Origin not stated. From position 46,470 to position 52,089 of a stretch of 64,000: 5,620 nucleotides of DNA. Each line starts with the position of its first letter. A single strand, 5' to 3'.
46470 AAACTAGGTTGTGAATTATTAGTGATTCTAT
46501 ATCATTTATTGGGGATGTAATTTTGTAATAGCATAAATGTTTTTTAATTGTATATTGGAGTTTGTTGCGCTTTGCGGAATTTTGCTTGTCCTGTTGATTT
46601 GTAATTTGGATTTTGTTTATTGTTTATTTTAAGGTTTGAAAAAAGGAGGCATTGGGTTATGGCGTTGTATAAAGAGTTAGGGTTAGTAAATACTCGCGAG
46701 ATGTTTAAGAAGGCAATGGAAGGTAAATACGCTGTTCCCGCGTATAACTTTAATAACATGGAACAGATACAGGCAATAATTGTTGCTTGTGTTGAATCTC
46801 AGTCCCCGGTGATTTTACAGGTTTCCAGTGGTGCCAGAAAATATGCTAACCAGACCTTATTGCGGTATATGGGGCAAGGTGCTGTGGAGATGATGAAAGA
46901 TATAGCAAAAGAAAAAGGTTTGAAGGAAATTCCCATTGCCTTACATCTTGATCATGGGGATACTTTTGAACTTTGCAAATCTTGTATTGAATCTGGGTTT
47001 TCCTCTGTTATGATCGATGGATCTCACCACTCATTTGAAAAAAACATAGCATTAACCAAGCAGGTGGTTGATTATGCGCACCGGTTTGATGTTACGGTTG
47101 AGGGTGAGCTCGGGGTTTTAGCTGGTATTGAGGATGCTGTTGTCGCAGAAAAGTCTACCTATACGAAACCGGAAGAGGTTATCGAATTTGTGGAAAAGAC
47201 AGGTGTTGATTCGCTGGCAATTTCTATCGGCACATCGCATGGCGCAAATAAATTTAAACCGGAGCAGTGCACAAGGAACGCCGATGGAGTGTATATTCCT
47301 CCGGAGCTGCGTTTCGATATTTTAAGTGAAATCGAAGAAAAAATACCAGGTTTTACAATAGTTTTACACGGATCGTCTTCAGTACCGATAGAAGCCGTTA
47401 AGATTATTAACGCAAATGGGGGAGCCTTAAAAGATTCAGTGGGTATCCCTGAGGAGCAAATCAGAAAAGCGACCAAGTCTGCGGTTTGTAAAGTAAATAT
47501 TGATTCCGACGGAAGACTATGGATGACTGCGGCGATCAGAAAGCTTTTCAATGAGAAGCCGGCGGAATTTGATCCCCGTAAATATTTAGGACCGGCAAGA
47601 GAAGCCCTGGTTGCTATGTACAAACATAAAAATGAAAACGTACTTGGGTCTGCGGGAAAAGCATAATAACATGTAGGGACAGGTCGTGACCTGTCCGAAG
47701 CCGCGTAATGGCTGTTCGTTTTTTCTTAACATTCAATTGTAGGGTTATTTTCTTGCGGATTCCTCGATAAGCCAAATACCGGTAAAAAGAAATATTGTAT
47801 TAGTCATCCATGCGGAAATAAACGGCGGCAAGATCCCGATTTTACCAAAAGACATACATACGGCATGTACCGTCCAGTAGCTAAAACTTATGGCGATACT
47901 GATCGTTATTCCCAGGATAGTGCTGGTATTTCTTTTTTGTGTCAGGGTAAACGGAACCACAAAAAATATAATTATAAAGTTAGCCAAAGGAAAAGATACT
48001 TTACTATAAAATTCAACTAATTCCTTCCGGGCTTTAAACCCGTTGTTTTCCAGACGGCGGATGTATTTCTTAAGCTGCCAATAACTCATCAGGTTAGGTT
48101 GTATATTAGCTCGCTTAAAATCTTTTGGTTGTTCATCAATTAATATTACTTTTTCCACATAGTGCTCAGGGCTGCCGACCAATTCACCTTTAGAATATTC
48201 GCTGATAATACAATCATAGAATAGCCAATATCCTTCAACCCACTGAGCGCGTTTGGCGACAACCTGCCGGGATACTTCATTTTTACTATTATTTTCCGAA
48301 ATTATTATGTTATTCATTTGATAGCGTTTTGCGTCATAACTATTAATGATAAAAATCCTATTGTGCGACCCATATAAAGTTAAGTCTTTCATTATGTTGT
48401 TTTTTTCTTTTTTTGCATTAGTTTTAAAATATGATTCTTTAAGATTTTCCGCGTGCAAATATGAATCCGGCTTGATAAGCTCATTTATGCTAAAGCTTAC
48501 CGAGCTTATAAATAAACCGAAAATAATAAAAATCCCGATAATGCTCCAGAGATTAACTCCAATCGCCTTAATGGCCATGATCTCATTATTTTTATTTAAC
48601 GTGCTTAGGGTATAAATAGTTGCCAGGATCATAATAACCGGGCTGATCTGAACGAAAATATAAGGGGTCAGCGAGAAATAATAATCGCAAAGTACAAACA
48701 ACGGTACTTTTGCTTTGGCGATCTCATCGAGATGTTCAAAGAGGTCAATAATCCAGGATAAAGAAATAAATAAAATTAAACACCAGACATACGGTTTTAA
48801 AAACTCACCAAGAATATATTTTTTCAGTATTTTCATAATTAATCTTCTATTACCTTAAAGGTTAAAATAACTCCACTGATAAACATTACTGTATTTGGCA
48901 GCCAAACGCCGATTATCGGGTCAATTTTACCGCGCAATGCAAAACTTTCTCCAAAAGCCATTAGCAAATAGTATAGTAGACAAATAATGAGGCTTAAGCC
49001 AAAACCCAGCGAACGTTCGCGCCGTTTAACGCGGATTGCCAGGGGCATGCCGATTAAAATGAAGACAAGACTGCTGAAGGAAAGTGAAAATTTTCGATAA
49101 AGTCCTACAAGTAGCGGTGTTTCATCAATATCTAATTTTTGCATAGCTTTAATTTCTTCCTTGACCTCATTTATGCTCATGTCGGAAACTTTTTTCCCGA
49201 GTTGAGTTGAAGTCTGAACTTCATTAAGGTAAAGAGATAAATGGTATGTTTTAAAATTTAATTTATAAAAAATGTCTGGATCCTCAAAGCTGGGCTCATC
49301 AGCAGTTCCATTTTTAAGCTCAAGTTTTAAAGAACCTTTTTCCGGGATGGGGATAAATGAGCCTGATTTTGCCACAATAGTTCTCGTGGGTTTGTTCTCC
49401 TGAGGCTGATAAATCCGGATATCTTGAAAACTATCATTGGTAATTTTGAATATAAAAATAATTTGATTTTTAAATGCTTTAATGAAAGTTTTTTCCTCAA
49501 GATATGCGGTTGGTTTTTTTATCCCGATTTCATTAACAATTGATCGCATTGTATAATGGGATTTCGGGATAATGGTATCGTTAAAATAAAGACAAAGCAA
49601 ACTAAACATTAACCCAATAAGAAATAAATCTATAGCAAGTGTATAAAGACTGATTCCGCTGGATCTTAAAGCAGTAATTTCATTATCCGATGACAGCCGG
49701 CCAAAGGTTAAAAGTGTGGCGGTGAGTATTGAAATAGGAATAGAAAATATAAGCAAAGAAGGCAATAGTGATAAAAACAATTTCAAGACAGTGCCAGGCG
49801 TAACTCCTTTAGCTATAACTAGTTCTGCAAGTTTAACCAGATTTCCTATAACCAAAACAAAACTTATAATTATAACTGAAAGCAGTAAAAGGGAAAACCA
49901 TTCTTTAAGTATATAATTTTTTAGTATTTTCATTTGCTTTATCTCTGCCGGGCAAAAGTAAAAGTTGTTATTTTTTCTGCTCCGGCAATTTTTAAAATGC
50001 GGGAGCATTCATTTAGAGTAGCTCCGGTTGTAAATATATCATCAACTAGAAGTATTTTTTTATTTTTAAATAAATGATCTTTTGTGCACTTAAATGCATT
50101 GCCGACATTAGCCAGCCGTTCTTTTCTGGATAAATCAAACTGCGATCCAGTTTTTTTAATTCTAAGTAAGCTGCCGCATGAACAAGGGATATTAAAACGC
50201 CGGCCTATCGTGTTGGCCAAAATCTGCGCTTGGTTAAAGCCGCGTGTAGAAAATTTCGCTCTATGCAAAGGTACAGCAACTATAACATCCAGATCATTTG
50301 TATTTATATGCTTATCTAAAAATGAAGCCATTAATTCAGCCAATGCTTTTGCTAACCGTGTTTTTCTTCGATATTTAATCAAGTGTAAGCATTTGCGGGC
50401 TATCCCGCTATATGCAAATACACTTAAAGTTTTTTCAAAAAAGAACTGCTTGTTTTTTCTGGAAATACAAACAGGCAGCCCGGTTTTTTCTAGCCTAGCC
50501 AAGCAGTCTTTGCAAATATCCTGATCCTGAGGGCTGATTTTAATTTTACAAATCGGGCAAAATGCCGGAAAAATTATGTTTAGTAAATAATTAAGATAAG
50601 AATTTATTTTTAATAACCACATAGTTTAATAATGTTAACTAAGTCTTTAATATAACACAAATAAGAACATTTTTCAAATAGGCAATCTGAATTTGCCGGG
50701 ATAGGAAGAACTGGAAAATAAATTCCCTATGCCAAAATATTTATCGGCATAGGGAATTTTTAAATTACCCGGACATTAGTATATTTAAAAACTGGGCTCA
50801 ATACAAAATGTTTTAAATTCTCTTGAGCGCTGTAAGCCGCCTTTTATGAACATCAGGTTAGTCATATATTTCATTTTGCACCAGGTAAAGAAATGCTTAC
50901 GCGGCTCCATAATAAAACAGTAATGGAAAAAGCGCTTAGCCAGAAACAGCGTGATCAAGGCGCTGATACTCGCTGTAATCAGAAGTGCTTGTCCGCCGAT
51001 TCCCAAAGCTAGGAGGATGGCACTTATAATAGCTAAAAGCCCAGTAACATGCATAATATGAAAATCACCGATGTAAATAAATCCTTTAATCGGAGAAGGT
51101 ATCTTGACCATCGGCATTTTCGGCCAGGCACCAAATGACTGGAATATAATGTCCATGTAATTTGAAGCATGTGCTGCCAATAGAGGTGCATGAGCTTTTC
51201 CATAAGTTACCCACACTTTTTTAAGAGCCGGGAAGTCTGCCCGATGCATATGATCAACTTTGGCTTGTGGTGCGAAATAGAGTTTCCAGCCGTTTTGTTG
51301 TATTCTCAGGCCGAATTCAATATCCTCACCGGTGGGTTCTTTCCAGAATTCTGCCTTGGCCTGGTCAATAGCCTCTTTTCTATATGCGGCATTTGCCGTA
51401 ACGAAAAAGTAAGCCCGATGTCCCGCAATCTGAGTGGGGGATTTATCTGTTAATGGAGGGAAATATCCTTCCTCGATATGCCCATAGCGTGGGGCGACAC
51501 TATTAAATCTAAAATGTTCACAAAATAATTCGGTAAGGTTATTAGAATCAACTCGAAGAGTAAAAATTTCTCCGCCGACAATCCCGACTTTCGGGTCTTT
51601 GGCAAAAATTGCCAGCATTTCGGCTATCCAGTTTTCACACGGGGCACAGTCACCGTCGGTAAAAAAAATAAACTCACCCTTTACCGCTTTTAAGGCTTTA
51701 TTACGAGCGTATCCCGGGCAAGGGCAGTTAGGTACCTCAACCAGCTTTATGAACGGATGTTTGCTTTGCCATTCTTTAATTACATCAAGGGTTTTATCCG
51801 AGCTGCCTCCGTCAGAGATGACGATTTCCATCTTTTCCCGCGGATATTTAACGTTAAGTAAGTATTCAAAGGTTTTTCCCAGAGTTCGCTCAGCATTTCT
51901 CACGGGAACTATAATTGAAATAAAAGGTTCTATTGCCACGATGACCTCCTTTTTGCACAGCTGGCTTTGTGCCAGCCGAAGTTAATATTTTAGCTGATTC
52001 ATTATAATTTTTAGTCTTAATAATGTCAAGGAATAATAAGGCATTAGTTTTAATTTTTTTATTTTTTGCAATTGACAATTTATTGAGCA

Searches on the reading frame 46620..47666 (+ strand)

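Call 18: search_protein_families(library=pfam, proteins=[window:46620-47666:+], max_evalue=0.001)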
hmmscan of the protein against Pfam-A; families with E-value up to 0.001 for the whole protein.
window:46620-47666:+ (348 aa): 1 family
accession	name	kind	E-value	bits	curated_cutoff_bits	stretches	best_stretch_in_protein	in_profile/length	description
PF01116.26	F_bP_aldolase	-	7.8e-96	321.3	25.5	1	23-347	1-277/277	Fructose-bisphosphate aldolase class-II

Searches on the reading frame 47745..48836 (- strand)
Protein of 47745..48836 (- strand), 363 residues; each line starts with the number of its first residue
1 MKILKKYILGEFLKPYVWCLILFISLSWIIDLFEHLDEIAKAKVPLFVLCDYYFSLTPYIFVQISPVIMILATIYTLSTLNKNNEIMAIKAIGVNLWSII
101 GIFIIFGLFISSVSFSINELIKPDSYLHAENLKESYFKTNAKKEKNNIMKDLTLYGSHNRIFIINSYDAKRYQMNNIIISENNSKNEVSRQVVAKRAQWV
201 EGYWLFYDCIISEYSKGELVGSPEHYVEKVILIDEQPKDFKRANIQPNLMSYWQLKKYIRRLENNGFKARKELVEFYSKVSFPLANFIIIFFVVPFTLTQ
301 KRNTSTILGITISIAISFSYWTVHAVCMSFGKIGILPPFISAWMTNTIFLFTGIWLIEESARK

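Call 18: search_protein_families(library=pfam, proteins=[window:47745-48836:-], max_evalue=0.001)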
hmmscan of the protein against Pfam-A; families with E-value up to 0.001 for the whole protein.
window:47745-48836:- (363 aa): 1 family
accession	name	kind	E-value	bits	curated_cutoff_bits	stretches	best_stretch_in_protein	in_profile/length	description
PF03739.19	LptF_LptG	-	7.3e-80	269.1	27.9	1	6-357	1-351/353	Lipopolysaccharide export system permease LptF/LptG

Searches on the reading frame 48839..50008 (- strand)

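Call 18: search_protein_families(library=pfam, proteins=[window:48839-50008:-], max_evalue=0.001)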
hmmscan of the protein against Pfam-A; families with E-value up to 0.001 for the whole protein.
window:48839-50008:- (389 aa): 1 family
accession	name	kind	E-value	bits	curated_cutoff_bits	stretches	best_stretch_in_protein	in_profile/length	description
PF03739.19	LptF_LptG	-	7.5e-82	275.6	27.9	1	32-382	2-350/353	Lipopolysaccharide export system permease LptF/LptG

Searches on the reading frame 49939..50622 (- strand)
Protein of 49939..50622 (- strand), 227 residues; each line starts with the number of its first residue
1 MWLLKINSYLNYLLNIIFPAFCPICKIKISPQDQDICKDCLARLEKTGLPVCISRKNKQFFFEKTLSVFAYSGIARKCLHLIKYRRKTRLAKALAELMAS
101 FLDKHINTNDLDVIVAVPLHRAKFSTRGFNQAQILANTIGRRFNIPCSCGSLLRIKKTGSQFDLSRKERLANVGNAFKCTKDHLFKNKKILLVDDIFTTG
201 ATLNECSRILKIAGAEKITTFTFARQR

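Call 19: search_protein_families(library=pfam, proteins=[window:49939-50622:-], max_evalue=0.001)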
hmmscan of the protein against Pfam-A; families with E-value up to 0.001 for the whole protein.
window:49939-50622:- (227 aa): 2 families
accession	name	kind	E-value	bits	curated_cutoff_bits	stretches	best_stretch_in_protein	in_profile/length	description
PF00156.33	Pribosyltran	-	1.4e-09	37.9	26.3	1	113-226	32-126/158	Phosphoribosyl transferase domain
PF18912.6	DZR_2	-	2.3e-07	31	27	1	13-52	1-39/56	Double zinc ribbon domain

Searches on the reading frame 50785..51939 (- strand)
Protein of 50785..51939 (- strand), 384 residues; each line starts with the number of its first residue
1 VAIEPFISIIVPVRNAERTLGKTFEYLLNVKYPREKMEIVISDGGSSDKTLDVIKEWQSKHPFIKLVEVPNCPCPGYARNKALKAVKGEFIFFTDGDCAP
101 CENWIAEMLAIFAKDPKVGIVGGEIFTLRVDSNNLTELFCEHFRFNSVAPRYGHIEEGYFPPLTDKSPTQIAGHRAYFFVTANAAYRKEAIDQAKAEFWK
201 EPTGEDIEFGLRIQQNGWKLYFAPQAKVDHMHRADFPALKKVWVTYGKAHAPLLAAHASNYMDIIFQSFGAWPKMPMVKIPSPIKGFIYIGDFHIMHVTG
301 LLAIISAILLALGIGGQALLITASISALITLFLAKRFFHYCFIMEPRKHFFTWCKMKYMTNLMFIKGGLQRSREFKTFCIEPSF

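Call 19: search_protein_families(library=pfam, proteins=[window:50785-51939:-], max_evalue=0.001)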
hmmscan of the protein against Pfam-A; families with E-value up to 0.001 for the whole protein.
window:50785-51939:- (384 aa): 5 families
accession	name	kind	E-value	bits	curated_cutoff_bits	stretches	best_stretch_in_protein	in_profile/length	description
PF00535.33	Glycos_transf_2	-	7.7e-24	84.9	23.3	1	8-191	1-164/168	Glycosyl transferase family 2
PF13641.12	Glyco_tranf_2_3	-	6.9e-20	72.5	27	1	7-238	3-219/230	Glycosyltransferase like family 2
PF13632.12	Glyco_trans_2_3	-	5.6e-11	43.1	27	1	168-299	61-187/198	Glycosyl transferase family group 2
PF10111.15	Glyco_tranf_2_2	-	4.6e-09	36.6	27.3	1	8-111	1-105/276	Glycosyltransferase like family 2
PF13506.12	Glyco_transf_21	-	0.00033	20.6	21.7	0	205-234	129-158/174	Glycosyl transferase family 21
